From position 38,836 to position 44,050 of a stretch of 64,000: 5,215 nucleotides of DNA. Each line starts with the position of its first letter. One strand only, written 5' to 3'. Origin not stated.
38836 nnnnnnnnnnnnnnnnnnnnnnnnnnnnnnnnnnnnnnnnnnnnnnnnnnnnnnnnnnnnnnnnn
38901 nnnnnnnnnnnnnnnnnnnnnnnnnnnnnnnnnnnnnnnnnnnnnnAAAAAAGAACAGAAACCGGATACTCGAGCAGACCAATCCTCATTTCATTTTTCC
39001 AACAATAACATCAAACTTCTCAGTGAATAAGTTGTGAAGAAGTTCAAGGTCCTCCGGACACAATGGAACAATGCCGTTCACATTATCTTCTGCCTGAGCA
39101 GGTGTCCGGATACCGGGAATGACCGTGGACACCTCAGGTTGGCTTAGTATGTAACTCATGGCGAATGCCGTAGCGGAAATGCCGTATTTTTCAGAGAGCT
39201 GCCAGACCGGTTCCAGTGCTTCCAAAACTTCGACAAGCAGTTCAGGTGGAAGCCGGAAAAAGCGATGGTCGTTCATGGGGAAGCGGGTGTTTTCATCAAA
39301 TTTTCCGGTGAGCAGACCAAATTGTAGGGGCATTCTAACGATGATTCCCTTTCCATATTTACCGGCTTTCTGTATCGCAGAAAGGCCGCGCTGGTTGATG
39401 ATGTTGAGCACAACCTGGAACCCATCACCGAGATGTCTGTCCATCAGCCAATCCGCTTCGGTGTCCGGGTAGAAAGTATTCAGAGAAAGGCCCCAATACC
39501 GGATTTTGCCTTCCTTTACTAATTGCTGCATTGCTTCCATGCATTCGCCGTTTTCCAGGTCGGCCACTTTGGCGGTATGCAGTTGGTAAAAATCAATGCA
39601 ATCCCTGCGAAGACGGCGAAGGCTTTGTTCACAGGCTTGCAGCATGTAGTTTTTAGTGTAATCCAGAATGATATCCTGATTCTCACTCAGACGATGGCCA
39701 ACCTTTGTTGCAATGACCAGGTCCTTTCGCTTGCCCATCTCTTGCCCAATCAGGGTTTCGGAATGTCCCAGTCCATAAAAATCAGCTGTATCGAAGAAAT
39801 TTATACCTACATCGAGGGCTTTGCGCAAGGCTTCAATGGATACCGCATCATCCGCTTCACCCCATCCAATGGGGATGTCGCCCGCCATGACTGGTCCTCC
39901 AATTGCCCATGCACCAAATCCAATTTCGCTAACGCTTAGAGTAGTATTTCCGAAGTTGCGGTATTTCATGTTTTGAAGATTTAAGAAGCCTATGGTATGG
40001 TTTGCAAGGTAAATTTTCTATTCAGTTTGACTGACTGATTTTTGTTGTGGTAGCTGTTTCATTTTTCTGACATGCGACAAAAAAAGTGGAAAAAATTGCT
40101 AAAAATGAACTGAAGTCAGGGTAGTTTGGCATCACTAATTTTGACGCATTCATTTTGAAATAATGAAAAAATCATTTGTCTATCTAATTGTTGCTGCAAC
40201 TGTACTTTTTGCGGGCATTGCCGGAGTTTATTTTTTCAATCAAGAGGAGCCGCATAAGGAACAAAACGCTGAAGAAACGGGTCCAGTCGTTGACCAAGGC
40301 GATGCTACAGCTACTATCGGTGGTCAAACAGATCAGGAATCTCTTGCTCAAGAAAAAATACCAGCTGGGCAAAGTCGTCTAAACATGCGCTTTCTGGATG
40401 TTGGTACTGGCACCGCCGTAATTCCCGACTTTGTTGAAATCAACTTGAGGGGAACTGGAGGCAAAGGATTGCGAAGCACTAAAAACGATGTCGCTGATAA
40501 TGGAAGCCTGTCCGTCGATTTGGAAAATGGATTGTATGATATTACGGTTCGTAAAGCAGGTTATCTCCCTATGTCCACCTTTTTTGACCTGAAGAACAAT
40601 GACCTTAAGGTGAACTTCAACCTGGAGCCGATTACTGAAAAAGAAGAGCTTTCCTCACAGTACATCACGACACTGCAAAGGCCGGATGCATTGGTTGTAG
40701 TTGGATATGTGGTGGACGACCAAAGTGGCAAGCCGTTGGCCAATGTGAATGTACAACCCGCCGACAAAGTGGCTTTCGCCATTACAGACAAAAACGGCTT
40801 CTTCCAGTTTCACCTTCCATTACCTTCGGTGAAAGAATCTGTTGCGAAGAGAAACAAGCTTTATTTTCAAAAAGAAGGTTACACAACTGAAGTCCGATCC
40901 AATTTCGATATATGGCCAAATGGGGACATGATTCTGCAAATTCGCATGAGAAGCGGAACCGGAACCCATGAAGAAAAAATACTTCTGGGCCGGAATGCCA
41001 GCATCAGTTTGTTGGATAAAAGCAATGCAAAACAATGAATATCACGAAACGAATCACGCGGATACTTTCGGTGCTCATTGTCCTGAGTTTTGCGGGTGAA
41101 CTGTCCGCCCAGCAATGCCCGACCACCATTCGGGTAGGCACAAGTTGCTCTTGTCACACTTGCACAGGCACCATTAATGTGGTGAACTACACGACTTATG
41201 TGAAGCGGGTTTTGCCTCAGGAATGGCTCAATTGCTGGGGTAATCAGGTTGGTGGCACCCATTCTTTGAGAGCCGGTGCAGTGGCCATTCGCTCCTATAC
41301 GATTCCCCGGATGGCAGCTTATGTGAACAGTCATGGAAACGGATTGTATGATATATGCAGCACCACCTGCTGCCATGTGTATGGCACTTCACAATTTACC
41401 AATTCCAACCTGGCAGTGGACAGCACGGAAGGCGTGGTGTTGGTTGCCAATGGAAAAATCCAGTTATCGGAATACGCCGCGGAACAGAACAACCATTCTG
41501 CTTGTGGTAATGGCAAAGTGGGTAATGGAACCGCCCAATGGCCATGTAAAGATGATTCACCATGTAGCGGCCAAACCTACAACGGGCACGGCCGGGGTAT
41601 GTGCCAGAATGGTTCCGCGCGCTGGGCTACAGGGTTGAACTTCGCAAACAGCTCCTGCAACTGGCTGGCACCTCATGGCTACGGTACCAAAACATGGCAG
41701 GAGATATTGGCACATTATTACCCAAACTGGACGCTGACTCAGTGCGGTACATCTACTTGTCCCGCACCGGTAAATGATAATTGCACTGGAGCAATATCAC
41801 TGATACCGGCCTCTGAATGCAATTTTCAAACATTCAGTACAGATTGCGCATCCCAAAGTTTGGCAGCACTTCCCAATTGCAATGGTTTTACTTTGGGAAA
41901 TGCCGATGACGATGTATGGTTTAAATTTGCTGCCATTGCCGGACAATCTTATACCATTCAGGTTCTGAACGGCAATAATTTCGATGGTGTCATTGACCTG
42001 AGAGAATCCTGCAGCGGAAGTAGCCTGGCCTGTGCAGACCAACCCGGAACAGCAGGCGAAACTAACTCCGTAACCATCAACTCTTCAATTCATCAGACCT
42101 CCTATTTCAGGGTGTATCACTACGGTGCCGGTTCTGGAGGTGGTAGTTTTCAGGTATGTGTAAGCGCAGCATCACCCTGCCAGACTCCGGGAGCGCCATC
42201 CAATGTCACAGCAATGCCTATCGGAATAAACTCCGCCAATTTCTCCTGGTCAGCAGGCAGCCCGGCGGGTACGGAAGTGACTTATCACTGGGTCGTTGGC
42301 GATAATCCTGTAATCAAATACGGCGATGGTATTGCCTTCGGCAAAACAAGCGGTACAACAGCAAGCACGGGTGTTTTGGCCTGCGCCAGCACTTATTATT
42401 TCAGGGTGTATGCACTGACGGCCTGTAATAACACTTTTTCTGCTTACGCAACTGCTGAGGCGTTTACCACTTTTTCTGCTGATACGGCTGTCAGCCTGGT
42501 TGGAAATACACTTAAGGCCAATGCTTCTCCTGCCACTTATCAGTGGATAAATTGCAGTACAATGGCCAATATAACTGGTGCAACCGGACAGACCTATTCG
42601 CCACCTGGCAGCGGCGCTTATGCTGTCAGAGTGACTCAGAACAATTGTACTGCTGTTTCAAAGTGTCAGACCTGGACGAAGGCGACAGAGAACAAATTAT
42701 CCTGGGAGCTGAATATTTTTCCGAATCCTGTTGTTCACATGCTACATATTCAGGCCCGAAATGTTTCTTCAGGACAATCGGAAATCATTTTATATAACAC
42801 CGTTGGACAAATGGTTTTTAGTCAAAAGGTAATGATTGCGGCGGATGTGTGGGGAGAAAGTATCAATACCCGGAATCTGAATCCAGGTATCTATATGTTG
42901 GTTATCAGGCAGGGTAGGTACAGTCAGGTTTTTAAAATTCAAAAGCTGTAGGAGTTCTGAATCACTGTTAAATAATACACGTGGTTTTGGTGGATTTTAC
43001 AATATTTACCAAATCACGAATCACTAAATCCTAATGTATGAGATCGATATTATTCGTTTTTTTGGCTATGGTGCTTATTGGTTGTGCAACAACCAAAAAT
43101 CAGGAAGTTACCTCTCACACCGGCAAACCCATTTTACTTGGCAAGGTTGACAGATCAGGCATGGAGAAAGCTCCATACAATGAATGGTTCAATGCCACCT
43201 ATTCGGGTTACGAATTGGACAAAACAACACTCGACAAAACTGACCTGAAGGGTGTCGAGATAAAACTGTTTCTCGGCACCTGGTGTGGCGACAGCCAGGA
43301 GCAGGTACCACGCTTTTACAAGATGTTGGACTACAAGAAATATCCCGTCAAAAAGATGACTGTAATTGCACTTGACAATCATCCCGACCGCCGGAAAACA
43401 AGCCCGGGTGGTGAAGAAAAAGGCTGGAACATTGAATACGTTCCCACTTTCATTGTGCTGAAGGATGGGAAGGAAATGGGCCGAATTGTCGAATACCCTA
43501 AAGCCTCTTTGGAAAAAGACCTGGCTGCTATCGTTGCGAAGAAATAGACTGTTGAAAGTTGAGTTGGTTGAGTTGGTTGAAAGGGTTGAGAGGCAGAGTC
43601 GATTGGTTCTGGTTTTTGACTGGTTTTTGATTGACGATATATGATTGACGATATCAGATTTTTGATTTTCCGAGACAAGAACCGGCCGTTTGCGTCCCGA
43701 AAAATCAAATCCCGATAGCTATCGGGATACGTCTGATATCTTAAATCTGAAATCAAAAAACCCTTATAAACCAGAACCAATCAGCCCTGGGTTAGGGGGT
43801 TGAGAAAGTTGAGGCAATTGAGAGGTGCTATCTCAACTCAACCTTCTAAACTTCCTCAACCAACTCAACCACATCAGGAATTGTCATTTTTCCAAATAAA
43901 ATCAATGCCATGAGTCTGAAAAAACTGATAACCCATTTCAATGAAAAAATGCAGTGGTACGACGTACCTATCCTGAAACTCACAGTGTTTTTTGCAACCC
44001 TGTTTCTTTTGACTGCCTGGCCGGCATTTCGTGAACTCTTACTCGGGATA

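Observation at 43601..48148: Two near-identical 182-bp MITE-like elements in inverted orientation bracket the GH10-symporter-GH43 xylan cassette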

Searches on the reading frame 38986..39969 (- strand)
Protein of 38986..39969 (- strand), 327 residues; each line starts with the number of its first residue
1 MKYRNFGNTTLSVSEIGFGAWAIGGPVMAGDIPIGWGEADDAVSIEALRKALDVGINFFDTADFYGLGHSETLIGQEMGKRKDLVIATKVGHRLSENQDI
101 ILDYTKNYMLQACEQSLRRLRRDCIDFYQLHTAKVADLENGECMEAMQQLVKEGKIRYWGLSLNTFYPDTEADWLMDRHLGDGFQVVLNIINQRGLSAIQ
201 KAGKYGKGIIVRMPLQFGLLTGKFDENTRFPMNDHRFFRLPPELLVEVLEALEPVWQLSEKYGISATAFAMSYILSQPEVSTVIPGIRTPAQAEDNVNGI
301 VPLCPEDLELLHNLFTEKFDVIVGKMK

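Call 39: search_protein_families(library=pfam, proteins=[window:38986-39969:-], max_evalue=0.00001)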
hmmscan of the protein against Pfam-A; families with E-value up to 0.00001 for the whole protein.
window:38986-39969:- (327 aa): 1 family
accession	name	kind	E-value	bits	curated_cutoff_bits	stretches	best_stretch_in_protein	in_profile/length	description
PF00248.27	Aldo_ket_red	-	4.9e-52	177.2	24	1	15-311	1-286/291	Aldo/keto reductase family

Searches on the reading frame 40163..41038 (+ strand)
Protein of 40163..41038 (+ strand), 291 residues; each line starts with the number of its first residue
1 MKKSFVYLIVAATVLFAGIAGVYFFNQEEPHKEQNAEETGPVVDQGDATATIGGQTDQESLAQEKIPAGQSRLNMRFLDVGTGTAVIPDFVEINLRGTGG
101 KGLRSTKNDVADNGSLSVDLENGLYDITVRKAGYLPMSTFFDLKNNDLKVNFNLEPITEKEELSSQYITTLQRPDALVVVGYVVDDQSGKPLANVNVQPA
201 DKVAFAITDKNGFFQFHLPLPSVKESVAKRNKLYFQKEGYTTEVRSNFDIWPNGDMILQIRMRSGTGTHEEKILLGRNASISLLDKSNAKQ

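Call 10: search_protein_families(library=pfam, proteins=[window:40163-41038:+])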
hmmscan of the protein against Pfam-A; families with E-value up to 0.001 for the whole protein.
window:40163-41038:+ (291 aa): 2 families
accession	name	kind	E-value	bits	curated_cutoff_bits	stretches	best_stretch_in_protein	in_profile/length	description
PF13620.12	CarboxypepD_reg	-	1.1e-09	38.9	32.3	1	179-262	2-81/82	Carboxypeptidase regulatory-like domain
PF13715.12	CarbopepD_reg_2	-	2.3e-09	37.6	32.2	1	181-218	3-41/88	CarboxypepD_reg-like domain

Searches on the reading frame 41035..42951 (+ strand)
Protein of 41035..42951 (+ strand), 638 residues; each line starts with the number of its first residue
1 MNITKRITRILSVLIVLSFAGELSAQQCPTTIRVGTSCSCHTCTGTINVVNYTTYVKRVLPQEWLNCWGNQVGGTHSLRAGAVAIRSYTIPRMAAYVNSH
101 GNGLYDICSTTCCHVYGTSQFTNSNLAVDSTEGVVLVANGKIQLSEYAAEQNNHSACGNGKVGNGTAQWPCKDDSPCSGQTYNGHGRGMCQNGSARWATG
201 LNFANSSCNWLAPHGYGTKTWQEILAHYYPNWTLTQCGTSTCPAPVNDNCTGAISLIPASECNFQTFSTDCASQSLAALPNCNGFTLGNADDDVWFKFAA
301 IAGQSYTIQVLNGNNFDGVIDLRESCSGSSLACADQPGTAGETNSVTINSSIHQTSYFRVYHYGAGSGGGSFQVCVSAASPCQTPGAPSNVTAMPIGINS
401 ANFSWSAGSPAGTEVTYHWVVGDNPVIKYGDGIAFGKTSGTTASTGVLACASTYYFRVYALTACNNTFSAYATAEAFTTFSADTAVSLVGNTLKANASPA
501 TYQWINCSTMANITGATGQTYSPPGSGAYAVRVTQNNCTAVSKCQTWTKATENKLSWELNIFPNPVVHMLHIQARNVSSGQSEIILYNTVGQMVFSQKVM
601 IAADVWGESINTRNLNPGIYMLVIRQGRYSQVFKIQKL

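Call 10: search_protein_families(library=pfam, proteins=[window:41035-42951:+])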
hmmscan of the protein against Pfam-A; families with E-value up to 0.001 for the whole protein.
window:41035-42951:+ (638 aa): 2 families
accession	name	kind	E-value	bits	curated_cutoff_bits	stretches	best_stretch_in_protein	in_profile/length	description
PF08486.15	SpoIID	-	1.5e-11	45.2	23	1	44-137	5-96/97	Stage II sporulation protein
PF18962.6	Por_Secre_tail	-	1.8e-10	41.4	27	1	561-634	1-72/75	Secretion system C-terminal sorting domain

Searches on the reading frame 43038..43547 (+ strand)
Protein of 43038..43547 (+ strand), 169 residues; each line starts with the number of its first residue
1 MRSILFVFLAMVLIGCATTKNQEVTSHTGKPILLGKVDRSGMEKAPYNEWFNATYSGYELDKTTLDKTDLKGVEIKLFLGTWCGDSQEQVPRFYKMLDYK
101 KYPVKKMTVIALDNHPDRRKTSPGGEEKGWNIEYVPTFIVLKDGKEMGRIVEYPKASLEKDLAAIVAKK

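Call 10: search_protein_families(library=pfam, proteins=[window:43038-43547:+])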
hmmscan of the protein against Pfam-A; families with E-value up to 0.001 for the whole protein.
window:43038-43547:+ (169 aa): 2 families
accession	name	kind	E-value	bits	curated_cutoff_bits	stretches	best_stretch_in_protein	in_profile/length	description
PF14595.12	Thioredoxin_9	-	3.4e-05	24.2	25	1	48-156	16-120/129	Thioredoxin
PF00085.26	Thioredoxin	-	9.8e-05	22.8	23.5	1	78-161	25-100/103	Thioredoxin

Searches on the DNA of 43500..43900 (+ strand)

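Call 26: search_dna_similar(query=window:43585-43810:+, collection=plasmids, mode=distant, max_evalue=0.01)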
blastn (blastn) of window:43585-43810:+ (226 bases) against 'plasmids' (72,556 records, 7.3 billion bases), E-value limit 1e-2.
No match.

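Call 90: search_rna_families(source=window, start=43500, end=43900, threshold=evalue, max_evalue=1)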
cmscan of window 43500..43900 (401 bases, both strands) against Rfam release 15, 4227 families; matches with E-value up to 1: 5.
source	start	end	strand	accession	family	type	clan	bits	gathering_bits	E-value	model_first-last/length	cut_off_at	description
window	43793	43879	+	RF00426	SCARNA15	Gene; snRNA; snoRNA; scaRNA;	CL00019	21.1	65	0.11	1-128/128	no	Small Cajal body specific RNA 15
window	43802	43866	-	RF00811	mir-84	Gene; miRNA;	-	20.7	60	0.02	1-75/75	no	mir-84 microRNA precursor family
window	43659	43709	-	RF03973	mir-5615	Gene; miRNA;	-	20.5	82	0.14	1-61/61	no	mir-5615 microRNA precursor family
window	43792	43856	-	RF03339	mir-3047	Gene; miRNA;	-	18.2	53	0.64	1-61/61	no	mir-3047 microRNA precursor family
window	43794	43858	+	RF03339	mir-3047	Gene; miRNA;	-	17.7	53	0.87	1-61/61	no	mir-3047 microRNA precursor family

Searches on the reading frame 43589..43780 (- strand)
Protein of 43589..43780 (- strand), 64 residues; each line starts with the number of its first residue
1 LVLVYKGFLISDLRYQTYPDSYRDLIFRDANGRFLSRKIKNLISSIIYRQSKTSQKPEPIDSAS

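Call 43: find_homologous_proteins(query=window:43589-43780:-, max_evalue=0.001)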
Query seq(64 aa): no candidate shares three 5-residue words with the query. No homologue found.
